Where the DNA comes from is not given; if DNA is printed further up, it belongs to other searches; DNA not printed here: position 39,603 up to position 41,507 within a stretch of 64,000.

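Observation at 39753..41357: MiaB-like TRAM-domain protein that lacks the canonical radical-SAM CxxxCxxC motif but has two C…CGFC clusters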

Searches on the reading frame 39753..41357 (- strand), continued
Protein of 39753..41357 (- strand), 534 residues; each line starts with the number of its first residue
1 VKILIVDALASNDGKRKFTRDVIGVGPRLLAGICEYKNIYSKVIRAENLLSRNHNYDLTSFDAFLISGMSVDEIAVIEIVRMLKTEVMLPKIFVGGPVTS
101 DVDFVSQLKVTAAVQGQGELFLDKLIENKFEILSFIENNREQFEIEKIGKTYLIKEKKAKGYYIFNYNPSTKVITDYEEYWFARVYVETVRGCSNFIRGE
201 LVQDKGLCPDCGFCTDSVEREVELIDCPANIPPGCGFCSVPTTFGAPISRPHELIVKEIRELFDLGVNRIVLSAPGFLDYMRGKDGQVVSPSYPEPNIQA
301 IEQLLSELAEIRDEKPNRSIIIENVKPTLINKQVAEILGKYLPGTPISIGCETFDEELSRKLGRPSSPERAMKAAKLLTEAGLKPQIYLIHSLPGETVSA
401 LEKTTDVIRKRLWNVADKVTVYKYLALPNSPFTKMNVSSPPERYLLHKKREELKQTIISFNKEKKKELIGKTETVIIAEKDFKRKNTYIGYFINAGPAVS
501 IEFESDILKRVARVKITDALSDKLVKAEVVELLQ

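Call 27: fold_search(model_id=the predicted structure, library=pdb)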
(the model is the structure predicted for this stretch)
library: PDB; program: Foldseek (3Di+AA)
matches with E <= 10: 1467; with E <= 0.001: 69
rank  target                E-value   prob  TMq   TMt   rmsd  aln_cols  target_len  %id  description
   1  9a6d_A                8.8e-22  1.00  0.65  0.76   4.8       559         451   16  Integrative model of MTAB-YVFG by crosslinking MS and deep learning (released 2024-09-18)
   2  7mjz                  1.2e-21  1.00  0.65  0.76   4.8       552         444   14  The structure of MiaB with pentasulfide bridge (released 2021-09-15)
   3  7mjy_A                1.8e-21  1.00  0.67  0.79   4.4       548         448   15  MiaB in the complex with s-adenosyl-L-homocysteine and RNA (released 2021-09-15)
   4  7mjv_A                2.7e-21  1.00  0.67  0.79   4.5       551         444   14  MiaB in the complex with s-adenosylmethionine and RNA (released 2021-09-15)
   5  7mjx_A                3.1e-21  1.00  0.67  0.79   4.4       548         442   14  MiaB in the complex with 5'-deoxyadenosine, methionine and RNA (released 2021-09-15)
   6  7mjw_A                7.7e-21  1.00  0.66  0.78   4.5       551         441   14  Methylated MiaB in the complex with 5'-deoxyadenosine, methionine and RNA (released 2021-09-15)
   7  9ccb                  1.5e-18  1.00  0.55  0.69   7.3       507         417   17  X-ray crystal structure of methyl-coenzyme M reductase glutamine methylase (MgmA) from Methanothermobacter marburgensis  (released 2025-01-01)
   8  4jc0_B                1.8e-18  1.00  0.62  0.77   4.3       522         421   15  Crystal structure of Thermotoga maritima holo RimO in complex with pentasulfide, Northeast Structural Genomics Consort (released 2013-04-10)
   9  4jc0_A                3.5e-17  1.00  0.61  0.76   5.7       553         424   14  Crystal structure of Thermotoga maritima holo RimO in complex with pentasulfide, Northeast Structural Genomics Consort (released 2013-04-10)
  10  2qgq_C                6.2e-14  1.00  0.42  0.79   3.6       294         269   16  Crystal structure of TM_1862 from Thermotoga maritima. Northeast Structural Genomics Consortium target VR77 (released 2007-07-17)
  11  2qgq_A                1.5e-13  1.00  0.42  0.78   3.5       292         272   17  Crystal structure of TM_1862 from Thermotoga maritima. Northeast Structural Genomics Consortium target VR77 (released 2007-07-17)
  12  2qgq_B                1.9e-13  1.00  0.41  0.77   3.8       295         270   16  Crystal structure of TM_1862 from Thermotoga maritima. Northeast Structural Genomics Consortium target VR77 (released 2007-07-17)
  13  6wtf_B                3.1e-12  1.00  0.49  0.48   7.9       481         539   13  Structure of radical S-adenosylmethionine methyltransferase, TsrM, from Kitasatospora setae with tryptophan substrate  (released 2020-12-23)
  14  6wtf_A                4.2e-12  1.00  0.50  0.49   7.6       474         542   13  Structure of radical S-adenosylmethionine methyltransferase, TsrM, from Kitasatospora setae with tryptophan substrate  (released 2020-12-23)
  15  6wte_A                7.0e-12  1.00  0.50  0.48   8.8       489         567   14  Structure of radical S-adenosylmethionine methyltransferase, TsrM, from Kitasatospora setae with cobalamin and [4Fe-4S (released 2020-12-23)
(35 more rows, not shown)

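Call 30: find_related_loci(query=A1, collection=genome_contigs, flank=4000)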
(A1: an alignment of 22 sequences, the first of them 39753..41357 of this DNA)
Query A1 (534 aa) in genome_contigs; peptide patterns used: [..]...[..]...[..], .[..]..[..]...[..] (x = any residue, [..] = any of these).
470 stretches matched a pattern; 407 encode a relative of the query (tblastn E <= 1e-3); the best 80 are kept; 80 distinct loci.
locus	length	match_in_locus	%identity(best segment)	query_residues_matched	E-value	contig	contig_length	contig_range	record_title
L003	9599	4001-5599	83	1-533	0e+0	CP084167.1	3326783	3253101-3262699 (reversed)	MAG: Candidatus Heimdallarchaeum endolithica isolate PR6 chromosome, complete genome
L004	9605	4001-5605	51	1-534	4e-177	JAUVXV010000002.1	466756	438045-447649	MAG: Candidatus Heimdallarchaeota archaeon isolate CSMAG_1225 CSMAG_1225_k141_865624_length_466756_cov_16.2458, whole ge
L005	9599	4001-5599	52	4-534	1e-176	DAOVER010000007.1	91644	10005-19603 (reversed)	MAG TPA_asm: Candidatus Heimdallarchaeota archaeon isolate CSMAG_1088 CSMAG_1088_k141_2828370_length_91644_cov_36.0000,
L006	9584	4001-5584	51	1-531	8e-176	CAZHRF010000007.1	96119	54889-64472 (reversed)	MAG TPA_asm: uncultured archaeon isolate SRP141376_co2_229 genome assembly, contig: NODE_577_length_96119_cov_98.640864,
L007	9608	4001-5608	51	1-534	1e-174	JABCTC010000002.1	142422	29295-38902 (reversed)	MAG: Candidatus Heimdallarchaeota archaeon isolate HM4_B41 NODE_22_length_142422_cov_1.35203_ID_39265448, whole genome s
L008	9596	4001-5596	52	1-534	1e-173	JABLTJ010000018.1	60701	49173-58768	MAG: Promethearchaeati archaeon isolate HMA_bin2.96 metabat2_96_fa_scaffold_247, whole genome shotgun sequence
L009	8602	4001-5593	51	1-534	7e-173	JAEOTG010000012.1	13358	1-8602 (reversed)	MAG: Candidatus Heimdallarchaeota archaeon isolate YT1_048 k127_1140864, whole genome shotgun sequence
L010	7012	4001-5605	50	1-534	1e-171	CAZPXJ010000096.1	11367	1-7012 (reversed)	MAG TPA_asm: uncultured archaeon isolate SRP214966_co2_105 genome assembly, contig: NODE_9802_length_11367_cov_4.107762,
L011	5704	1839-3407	52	1-525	3e-174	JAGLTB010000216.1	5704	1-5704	MAG: Candidatus Heimdallarchaeota archaeon isolate RS_9_76 ROV157_9.bin.76.fa_216, whole genome shotgun sequence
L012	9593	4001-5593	51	1-534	3e-171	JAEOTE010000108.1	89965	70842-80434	MAG: Candidatus Heimdallarchaeota archaeon isolate YT1_029 k127_35687008, whole genome shotgun sequence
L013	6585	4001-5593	51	1-534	7e-171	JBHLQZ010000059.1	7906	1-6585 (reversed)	MAG: Candidatus Thorarchaeota archaeon isolate QM1B.68 QM1B.68@39774, whole genome shotgun sequence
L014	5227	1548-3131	50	7-533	2e-173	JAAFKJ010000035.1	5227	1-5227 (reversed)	MAG: Candidatus Heimdallarchaeota archaeon isolate C4.bin.22 k83_280378, whole genome shotgun sequence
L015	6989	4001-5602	49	1-530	2e-168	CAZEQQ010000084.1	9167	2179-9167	MAG TPA_asm: uncultured archaeon isolate SRP241326_co1_80 genome assembly, contig: NODE_9750_length_9167_cov_3.981453, w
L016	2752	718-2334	50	1-534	2e-179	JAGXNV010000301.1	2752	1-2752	MAG: Candidatus Heimdallarchaeota archaeon isolate bin51 NODE_303_length_2752_cov_4.255701, whole genome shotgun sequenc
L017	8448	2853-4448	50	1-530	2e-166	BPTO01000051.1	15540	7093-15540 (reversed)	MAG: Candidatus Heimdallarchaeota archaeon 8H_bin2 DNA, 8H_mb2_bin2_NODE_118_2, whole genome shotgun sequence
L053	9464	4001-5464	40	1-519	1e-101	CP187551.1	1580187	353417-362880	Methanocaldococcus sp. 16A chromosome, complete genome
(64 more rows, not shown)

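Call 32: search_protein_families(library=ncbifam, proteins=[L053:4001-5503:+], max_evalue=0.001)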
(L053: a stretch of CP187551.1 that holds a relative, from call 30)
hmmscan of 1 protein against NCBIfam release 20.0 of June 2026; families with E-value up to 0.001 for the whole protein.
L053:4001-5503:+ (500 aa): 18 families
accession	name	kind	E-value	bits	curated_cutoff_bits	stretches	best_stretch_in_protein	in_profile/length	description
TIGR04014.1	B12_SAM_MJ_0865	equivalog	7.8e-39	133.7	360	2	215-408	172-354/434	methyl-coenzyme M reductase glutamine C-methyltransferase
TIGR04013.1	B12_SAM_MJ_1487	hypoth_equivalog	1.4e-38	132.7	251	2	215-415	163-360/382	TIGR04013 family B12-binding domain/radical SAM domain-containing protein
TIGR00089.1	TIGR00089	subfamily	3.6e-31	108.4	251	1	215-495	152-429/429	MiaB/RimO family radical SAM methylthiotransferase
TIGR01574.1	miaB-methiolase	equivalog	1.3e-23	83.7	355.3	1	212-497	150-436/437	tRNA (N6-isopentenyl adenosine(37)-C2)-methylthiotransferase MiaB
TIGR01579.1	MiaB-like-C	equivalog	1e-18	67.9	357.05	1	213-452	150-385/416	tRNA (N(6)-L-threonylcarbamoyladenosine(37)-C(2))-methylthiotransferase MtaB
TIGR01125.1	TIGR01125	equivalog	1.2e-17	64.1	356.95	1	212-489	146-426/432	30S ribosomal protein S12 methylthiotransferase RimO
TIGR01578.1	MiaB-like-B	hypoth_equivalog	1.2e-14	53.9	314.7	1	214-496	141-419/421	tRNA (N(6)-L-threonylcarbamoyladenosine(37)-C(2))-methylthiotransferase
TIGR04479.1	bcpD_PhpK_rSAM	subfamily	1.1e-13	50.4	600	1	323-389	344-410/504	PhpK family radical SAM P-methyltransferase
TIGR04072.2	rSAM_ladder_B12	equivalog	2.1e-13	49.7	360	1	70-124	84-140/443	lipid biosynthesis B12-binding/radical SAM protein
TIGR03960.1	rSAM_fuse_unch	hypoth_equivalog_domain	7e-10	38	462.3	1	78-393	127-429/605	TIGR03960 family B12-binding radical SAM protein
TIGR02026.1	BchE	equivalog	1.1e-08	34.4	481.35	1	40-183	44-203/497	magnesium-protoporphyrin IX monomethyl ester anaerobic oxidative cyclase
TIGR03471.1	HpnJ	equivalog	2.8e-08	33.1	577.6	1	324-391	301-368/472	hopanoid biosynthesis associated radical SAM protein HpnJ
NF010916.0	PRK14336.1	equivalog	7e-08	31.6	606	1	215-497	137-412/418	tRNA (N6-isopentenyl adenosine(37)-C2)-methylthiotransferase MiaB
TIGR04385.1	B12_rSAM_cofa1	equivalog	3.6e-06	26.4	450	1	104-390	122-366/438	B12 lower ligand biosynthesis radical SAM protein BzaD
TIGR04190.1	B12_SAM_Ta0216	equivalog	7e-06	24.9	500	1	309-391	314-398/554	TIGR04190 family B12-binding domain/radical SAM domain protein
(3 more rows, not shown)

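Call 35: list_cluster_members(proteins=[P0122, L053:4001-5503:+, P0002])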
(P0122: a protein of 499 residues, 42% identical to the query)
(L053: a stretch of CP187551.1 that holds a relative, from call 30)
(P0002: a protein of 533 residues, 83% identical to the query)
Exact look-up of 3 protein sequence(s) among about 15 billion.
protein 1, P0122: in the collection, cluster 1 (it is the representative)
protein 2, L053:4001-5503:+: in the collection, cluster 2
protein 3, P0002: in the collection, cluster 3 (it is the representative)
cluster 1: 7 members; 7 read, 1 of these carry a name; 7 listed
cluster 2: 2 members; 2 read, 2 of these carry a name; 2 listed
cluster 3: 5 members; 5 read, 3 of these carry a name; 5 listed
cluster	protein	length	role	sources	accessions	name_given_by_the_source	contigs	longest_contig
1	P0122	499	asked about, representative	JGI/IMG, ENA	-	radical SAM superfamily enzyme YgiQ (UPF0313 family)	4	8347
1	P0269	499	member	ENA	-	-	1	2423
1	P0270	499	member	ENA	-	-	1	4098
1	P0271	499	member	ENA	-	-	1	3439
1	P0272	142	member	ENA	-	-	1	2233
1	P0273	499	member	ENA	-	-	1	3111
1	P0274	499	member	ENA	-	-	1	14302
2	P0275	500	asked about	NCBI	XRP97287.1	radical SAM protein [Methanocaldococcus sp. 16A]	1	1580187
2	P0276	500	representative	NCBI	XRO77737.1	radical SAM protein [Methanocaldococcus sp. 10A]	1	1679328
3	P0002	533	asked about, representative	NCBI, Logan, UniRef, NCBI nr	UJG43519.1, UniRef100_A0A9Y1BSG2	MAG: radical SAM protein [Candidatus Heimdallarchaeum endolithica] | Radical SAM protein n=1 Tax=Candidatus Heimdallarchaeum endolithica TaxID=2876572 ...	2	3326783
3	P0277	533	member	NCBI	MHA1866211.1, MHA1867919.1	MAG: B12-binding domain-containing radical SAM protein [Candidatus Heimdallarchaeaceae ...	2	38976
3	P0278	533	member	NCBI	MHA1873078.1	MAG: B12-binding domain-containing radical SAM protein [Candidatus Heimdallarchaeaceae ...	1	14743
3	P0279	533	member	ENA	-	-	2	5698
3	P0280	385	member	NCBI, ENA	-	-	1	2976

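Call 43: list_cluster_members(proteins=[P0152, P0156, P0158, P0160, P0161, P0169, P0209, P0210, P0232, P0203])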
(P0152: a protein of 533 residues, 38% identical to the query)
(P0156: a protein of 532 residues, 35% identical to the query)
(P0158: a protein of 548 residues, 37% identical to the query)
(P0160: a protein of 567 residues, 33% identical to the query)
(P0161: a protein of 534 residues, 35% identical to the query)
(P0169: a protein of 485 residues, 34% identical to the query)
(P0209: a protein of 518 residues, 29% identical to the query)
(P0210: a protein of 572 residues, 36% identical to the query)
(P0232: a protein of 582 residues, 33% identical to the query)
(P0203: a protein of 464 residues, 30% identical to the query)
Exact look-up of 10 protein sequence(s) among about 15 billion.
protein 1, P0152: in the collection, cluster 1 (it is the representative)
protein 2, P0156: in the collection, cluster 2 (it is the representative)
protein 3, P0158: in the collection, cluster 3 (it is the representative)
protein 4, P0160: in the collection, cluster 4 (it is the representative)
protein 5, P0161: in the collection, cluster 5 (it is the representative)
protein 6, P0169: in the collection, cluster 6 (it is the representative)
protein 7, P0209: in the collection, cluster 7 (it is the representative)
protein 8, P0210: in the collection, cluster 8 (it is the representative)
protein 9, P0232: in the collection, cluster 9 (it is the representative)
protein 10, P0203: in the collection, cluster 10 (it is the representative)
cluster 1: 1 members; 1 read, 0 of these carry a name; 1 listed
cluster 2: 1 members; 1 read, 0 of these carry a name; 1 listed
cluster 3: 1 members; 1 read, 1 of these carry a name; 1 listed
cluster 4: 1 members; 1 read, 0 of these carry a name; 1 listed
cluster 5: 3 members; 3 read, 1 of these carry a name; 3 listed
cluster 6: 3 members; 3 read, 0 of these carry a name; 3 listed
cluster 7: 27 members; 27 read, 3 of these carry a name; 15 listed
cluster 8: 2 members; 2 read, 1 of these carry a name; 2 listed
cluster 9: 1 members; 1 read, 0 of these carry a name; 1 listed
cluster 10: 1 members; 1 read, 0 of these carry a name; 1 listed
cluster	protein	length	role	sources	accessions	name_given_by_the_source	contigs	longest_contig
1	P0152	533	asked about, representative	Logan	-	-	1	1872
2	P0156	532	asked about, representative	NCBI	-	-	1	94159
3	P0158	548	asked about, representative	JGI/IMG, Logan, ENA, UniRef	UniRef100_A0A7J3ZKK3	Radical SAM protein n=1 Tax=Fervidicoccus fontis TaxID=683846 RepID=A0A7J3ZKK3_9CREN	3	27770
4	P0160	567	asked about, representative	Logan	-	-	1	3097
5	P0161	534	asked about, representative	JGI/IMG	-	-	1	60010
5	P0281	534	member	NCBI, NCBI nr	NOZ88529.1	MAG: radical SAM protein [Crenarchaeota archaeon] | radical SAM protein [Thermoproteota archaeon]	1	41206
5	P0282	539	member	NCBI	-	-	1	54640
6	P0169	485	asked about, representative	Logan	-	-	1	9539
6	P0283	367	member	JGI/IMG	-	-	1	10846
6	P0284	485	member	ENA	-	-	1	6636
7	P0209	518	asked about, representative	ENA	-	-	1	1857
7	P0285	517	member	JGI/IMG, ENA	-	radical SAM superfamily enzyme with C-terminal helix-hairpin-helix motif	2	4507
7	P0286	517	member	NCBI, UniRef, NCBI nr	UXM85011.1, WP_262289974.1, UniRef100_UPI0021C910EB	radical SAM protein [Methanococcus aeolicus] | radical SAM protein n=1 Tax=Methanococcus aeolicus TaxID=42879 RepID=UPI0021C910EB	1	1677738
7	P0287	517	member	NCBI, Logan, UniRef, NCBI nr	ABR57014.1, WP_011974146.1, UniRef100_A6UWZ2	Radical SAM domain protein [Methanococcus aeolicus Nankai-3] | Radical SAM domain protein n=1 Tax=Methanococcus aeolicus (strain ATCC BAA-1280 / DSM ... | radical SAM protein [Methanococcus aeolicus]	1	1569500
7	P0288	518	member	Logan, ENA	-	-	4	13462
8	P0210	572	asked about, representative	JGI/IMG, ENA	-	-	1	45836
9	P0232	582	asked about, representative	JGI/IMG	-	-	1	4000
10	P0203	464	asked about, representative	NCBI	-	-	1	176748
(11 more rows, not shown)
